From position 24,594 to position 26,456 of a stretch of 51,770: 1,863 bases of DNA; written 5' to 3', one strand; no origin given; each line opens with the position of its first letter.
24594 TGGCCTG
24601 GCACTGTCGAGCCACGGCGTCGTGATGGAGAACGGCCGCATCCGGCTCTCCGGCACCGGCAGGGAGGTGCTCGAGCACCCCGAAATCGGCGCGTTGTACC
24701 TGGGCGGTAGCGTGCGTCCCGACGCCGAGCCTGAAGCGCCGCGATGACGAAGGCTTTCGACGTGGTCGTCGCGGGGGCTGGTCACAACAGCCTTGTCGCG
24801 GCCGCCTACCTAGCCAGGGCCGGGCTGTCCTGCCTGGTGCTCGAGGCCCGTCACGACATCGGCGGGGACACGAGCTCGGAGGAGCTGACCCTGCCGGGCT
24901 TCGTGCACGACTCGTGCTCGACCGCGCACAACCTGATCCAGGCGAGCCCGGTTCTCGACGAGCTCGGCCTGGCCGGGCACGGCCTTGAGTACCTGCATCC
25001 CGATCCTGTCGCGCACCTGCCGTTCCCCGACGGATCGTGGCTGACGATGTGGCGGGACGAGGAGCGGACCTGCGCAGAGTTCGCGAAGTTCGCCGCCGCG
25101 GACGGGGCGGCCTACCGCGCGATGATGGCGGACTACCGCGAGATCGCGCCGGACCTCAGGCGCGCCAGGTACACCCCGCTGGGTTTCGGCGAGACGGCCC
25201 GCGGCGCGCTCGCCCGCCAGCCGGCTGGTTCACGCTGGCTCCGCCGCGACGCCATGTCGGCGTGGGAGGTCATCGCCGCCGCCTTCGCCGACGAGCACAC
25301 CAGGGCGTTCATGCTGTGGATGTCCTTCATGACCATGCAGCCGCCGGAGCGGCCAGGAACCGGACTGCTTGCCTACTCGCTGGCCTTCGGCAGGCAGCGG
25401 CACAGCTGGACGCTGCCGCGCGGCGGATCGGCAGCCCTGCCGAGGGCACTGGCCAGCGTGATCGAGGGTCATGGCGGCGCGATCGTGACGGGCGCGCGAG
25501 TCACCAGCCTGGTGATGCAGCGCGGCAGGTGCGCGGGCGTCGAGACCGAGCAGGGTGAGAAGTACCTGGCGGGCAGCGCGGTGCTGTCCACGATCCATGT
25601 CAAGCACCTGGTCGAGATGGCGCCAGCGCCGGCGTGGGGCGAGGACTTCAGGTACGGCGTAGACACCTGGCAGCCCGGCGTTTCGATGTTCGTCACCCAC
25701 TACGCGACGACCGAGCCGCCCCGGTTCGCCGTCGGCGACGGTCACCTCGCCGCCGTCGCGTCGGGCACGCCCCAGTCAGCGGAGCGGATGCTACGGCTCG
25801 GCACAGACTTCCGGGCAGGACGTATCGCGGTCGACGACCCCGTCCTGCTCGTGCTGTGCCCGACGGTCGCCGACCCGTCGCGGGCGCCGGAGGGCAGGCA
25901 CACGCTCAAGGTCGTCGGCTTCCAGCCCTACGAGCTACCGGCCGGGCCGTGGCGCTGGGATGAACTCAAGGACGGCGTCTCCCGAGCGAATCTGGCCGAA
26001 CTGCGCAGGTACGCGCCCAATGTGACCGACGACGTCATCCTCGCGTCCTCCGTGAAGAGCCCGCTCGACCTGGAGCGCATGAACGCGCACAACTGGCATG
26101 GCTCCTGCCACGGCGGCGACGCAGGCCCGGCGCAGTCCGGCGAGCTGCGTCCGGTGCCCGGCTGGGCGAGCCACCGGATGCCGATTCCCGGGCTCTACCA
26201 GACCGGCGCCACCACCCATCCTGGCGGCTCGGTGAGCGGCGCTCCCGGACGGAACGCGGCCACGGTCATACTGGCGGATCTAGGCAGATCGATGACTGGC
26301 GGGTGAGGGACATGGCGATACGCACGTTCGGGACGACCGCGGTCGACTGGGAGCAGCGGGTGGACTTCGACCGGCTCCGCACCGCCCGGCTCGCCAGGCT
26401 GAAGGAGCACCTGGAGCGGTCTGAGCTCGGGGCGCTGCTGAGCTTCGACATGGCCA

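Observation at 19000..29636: Ten-gene translationally coupled operon of unknown substrate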

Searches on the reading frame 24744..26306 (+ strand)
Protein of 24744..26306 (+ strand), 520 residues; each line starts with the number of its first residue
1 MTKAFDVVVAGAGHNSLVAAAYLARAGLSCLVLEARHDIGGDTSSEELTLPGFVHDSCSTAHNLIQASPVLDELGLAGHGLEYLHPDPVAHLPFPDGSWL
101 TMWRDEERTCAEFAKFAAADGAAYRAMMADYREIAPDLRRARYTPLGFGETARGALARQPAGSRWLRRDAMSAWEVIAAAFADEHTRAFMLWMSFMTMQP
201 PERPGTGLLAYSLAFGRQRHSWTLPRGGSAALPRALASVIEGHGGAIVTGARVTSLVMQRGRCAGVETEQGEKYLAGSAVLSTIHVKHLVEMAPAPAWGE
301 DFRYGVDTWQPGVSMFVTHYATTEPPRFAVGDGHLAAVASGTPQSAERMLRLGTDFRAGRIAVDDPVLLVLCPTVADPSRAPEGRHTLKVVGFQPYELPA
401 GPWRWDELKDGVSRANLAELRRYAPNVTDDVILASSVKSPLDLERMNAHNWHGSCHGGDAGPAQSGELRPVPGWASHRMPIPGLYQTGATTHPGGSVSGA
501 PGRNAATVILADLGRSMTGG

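Call 4: search_protein_families(library=pfam, proteins=[window:24744-26306:+])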
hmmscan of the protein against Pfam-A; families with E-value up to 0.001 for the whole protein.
window:24744-26306:+ (520 aa): 7 families
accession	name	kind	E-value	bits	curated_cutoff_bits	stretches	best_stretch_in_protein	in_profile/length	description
PF01593.30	Amino_oxidase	-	1.1e-17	64.9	19.8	1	17-509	4-442/443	Flavin containing amine oxidoreductase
PF01266.30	DAO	-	6.3e-13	49.4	27.9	1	6-145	1-141/353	FAD dependent oxidoreductase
PF13450.12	NAD_binding_8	-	4.5e-12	46.5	21.9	1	9-66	1-56/68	NAD(P)-binding Rossmann-like domain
PF12831.13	FAD_oxidored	-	1.7e-05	24.8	27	1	6-47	1-42/416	FAD dependent oxidoreductase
PF01946.23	Thi4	-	0.00019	21.2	26.2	1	5-43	18-57/235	Thi4 family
PF00890.30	FAD_binding_2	-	0.00056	19.6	20.4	0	6-43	1-38/414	FAD binding domain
PF01134.28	GIDA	-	0.00095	18.8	22.1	0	6-61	1-43/391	Glucose inhibited division protein A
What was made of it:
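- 24744..26306 (+): CrtI/CrtO-like FAD oxidoreductase. It carries Amino_oxidase and NAD_binding_8 domains (call 4).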

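Call 5: search_protein_families(library=ncbifam, proteins=[window:24744-26306:+])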
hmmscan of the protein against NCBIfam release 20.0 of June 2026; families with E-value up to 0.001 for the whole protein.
window:24744-26306:+ (520 aa): 20 families
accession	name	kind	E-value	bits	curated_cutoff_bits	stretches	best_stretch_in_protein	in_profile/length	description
NF045689.1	BCarotKetCrtO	equivalog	1.2e-76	258.4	1000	2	170-511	184-537/563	beta-carotene ketolase CrtO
TIGR02734.1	crtI_fam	subfamily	3e-33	115.3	238.1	1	7-512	1-491/504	phytoene desaturase family protein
NF045637.1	carotdesatCrtDProt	equivalog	6.6e-15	54.6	580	1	7-281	1-273/485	1-hydroxycarotenoid 3,4-desaturase CrtD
TIGR02730.1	carot_isom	equivalog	1.2e-13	50.7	586.9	1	222-499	221-476/493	carotenoid isomerase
NF005560.0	PRK07233.1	equivalog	1.8e-11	43.6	252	2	226-294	195-261/435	hypothetical protein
NF058655.1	CrtID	equivalog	4.5e-11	42.3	640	1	7-288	1-276/478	bifunctional phytoene desaturase/3,4-desaturase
TIGR02733.1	desat_CrtD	equivalog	2.4e-09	36.4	549.7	1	6-108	3-106/492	C-3',4' desaturase CrtD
TIGR03467.1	HpnE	equivalog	3.6e-09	36.4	283.05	1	7-48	1-42/430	hydroxysqualene dehydroxylase HpnE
NF005547.0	PRK07208.1-3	equivalog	5.3e-08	32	380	1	218-297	195-273/465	hypothetical protein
NF009478.0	PRK12844.1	equivalog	1.5e-06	26.9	789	1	3-44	7-48/559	3-ketosteroid-delta-1-dehydrogenase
NF006130.0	PRK08274.1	equivalog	4.3e-06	25.8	369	0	3-36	4-37/467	FAD-dependent tricarballylate dehydrogenase TcuA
NF009477.0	PRK12843.1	equivalog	5.3e-06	25.1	758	1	3-45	15-57/578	FAD-dependent oxidoreductase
TIGR00292.1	TIGR00292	equivalog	7.1e-06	25.4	148.3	1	5-44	22-61/254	sulfide-dependent adenosine diphosphate thiazole synthase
NF053676.1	4oxCHCAChcC1Cy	equivalog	3.1e-05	22.6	1000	0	5-43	2-40/528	4-oxocyclohexanecarboxylate 2-dehydrogenase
NF005548.0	PRK07208.1-4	equivalog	4.5e-05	22.2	389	0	223-293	205-278/488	hypothetical protein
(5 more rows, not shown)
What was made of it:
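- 24744..26306 (+): It scores 258 bits on the CrtO model (cut-off 1000) and 115 bits on the crtI_fam model (cut-off 238) (call 5).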

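Call 11: search_solved_structures(query=window:24744-26306:+, max_evalue=0.00001)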
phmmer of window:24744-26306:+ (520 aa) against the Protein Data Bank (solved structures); distinct sequences matched with E-value up to 0.00001: 1.
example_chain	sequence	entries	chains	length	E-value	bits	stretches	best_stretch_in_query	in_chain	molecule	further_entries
4dgk_A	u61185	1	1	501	7.2e-20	74.3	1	8-509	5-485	Phytoene dehydrogenase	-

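Call 83: find_related_loci(query=window:24744-26306:+, collection=metagenome_contigs, flank=8000)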
Query window:24744-26306:+ (520 aa) in metagenome_contigs; peptide patterns used: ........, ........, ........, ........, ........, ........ (x = any residue, [..] = any of these).
259 stretches matched a pattern; 227 encode a relative of the query (tblastn E <= 1e-3); the best 80 are kept; 80 distinct loci.
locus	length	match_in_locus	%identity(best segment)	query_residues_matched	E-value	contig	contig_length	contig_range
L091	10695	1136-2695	86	1-520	0e+0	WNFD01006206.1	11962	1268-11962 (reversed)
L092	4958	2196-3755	85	1-520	0e+0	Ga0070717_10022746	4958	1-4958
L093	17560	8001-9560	85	1-520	0e+0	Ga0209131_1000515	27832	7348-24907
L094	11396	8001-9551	85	1-517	0e+0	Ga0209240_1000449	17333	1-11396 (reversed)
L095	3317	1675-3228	85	1-520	0e+0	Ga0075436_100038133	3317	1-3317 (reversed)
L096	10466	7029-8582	84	1-520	0e+0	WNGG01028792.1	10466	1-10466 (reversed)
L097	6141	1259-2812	85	1-520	0e+0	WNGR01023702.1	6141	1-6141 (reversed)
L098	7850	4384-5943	85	1-518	0e+0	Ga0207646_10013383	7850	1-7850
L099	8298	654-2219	83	1-520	0e+0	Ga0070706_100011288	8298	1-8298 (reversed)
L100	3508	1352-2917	83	1-520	0e+0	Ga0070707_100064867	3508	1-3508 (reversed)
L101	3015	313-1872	83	1-517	0e+0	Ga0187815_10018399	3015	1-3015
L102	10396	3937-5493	83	1-517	0e+0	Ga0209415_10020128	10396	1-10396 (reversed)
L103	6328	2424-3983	83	1-518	0e+0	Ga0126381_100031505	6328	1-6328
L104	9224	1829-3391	83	1-517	0e+0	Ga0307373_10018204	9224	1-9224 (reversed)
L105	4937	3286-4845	84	1-516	0e+0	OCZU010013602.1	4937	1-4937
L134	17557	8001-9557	76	1-517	0e+0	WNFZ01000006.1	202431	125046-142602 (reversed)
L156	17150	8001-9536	65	5-514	0e+0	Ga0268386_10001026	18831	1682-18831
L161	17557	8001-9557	61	1-517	0e+0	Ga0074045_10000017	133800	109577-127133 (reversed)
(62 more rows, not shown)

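Call 86: search_protein_families(library=pfam, max_evalue=0.00001, proteins=[L161:3858-5147:+, L161:5165-6736:+, L161:6860-7768:-, L161:9656-11326:+, L161:11372-11923:+, L161:12253-14616:+, L134:9816-10901:+, L156:9585-10427:+, L156:11565-12683:-, L156:12719-13831:-])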
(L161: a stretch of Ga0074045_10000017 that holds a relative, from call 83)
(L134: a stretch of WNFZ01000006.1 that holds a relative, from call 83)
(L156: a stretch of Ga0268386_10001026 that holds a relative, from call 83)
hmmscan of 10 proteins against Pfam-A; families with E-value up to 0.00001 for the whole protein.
L161:3858-5147:+ (429 aa): 1 family
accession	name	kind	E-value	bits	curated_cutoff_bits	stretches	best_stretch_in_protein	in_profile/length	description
PF00375.23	SDF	-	7.2e-106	354.9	27.9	1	23-413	3-387/387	Sodium:dicarboxylate symporter family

L161:5165-6736:+ (523 aa): 3 families
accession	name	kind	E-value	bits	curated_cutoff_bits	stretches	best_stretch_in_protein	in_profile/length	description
PF01593.30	Amino_oxidase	-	9.9e-16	58.5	19.8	1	17-499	4-430/443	Flavin containing amine oxidoreductase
PF13450.12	NAD_binding_8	-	3e-09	37.5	21.9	1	9-69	1-59/68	NAD(P)-binding Rossmann-like domain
PF01266.30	DAO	-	1.8e-08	34.7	27.9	0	6-86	1-71/353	FAD dependent oxidoreductase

L161:6860-7768:- (302 aa): 2 families
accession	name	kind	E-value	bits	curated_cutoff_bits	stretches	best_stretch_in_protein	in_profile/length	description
PF14534.12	DUF4440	-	3.7e-21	76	25.2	2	191-293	2-107/107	Domain of unknown function (DUF4440)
PF12680.13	SnoaL_2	-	1.4e-07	32.4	27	0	54-132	6-92/102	SnoaL-like domain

L161:9656-11326:+ (556 aa): 3 families
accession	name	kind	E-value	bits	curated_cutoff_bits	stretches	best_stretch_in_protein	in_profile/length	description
PF01593.30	Amino_oxidase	-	1.5e-14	54.6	19.8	1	47-530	4-430/443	Flavin containing amine oxidoreductase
PF01266.30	DAO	-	1.1e-07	32.1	27.9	0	36-72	1-37/353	FAD dependent oxidoreductase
PF13450.12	NAD_binding_8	-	1.9e-07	31.7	21.9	1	39-94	1-52/68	NAD(P)-binding Rossmann-like domain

L161:11372-11923:+ (183 aa): 3 families
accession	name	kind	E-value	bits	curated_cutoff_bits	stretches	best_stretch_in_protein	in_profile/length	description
PF14522.11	Cytochrome_C7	-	1.7e-09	37.8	24.8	1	127-182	3-67/67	Cytochrome c7 and related cytochrome c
PF02085.21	Cytochrom_CIII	-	2.1e-07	31.7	22.9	1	33-97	4-60/101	Class III cytochrome C family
PF14537.11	Cytochrom_c3_2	-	7.1e-07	30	25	0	58-97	2-40/79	Cytochrome c3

L161:12253-14616:+ (787 aa): 2 families
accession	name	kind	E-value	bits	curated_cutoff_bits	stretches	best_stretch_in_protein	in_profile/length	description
PF20256.3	MoCoBD_2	-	1.6e-46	159.5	27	2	121-257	47-172/283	Molybdopterin cofactor-binding domain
PF02738.23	MoCoBD_1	-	2.5e-45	154.9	27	1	391-606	12-244/244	Molybdopterin cofactor-binding domain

L134:9816-10901:+ (361 aa): 0 families

L156:9585-10427:+ (280 aa): 1 family
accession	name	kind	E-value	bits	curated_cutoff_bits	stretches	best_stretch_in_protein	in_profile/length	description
PF00296.26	Bac_luciferase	-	1.7e-42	146.3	27.9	1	12-248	18-244/314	Luciferase-like monooxygenase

L156:11565-12683:- (372 aa): 3 families
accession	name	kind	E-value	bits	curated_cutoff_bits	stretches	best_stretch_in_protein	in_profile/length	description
PF08240.17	ADH_N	-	1.1e-24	87.2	23.5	1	48-169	1-104/104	Alcohol dehydrogenase GroES-like domain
PF00107.32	ADH_zinc_N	-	2.2e-24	86.3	31.8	1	210-334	1-126/129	Zinc-binding dehydrogenase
PF13602.12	ADH_zinc_N_2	-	2.5e-10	41.8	27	1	244-370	2-134/134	Zinc-binding dehydrogenase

L156:12719-13831:- (370 aa): 5 families
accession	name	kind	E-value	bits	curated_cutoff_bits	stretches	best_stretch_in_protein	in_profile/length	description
PF12146.15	Hydrolase_4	-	4.9e-12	46.1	27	1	152-275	6-129/239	Serine aminopeptidase, S33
PF12697.13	Abhydrolase_6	-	5.8e-11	43.9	26.3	1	154-355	2-213/217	Alpha/beta hydrolase family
PF00326.27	Peptidase_S9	-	9.3e-09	35.5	22.6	1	169-368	6-210/213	Prolyl oligopeptidase family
PF00561.26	Abhydrolase_1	-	2e-08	34.6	25.8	1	152-271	2-116/245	alpha/beta hydrolase fold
PF02129.25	Peptidase_S15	-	3.5e-07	30.6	23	1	161-260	46-134/262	X-Pro dipeptidyl-peptidase (S15 family)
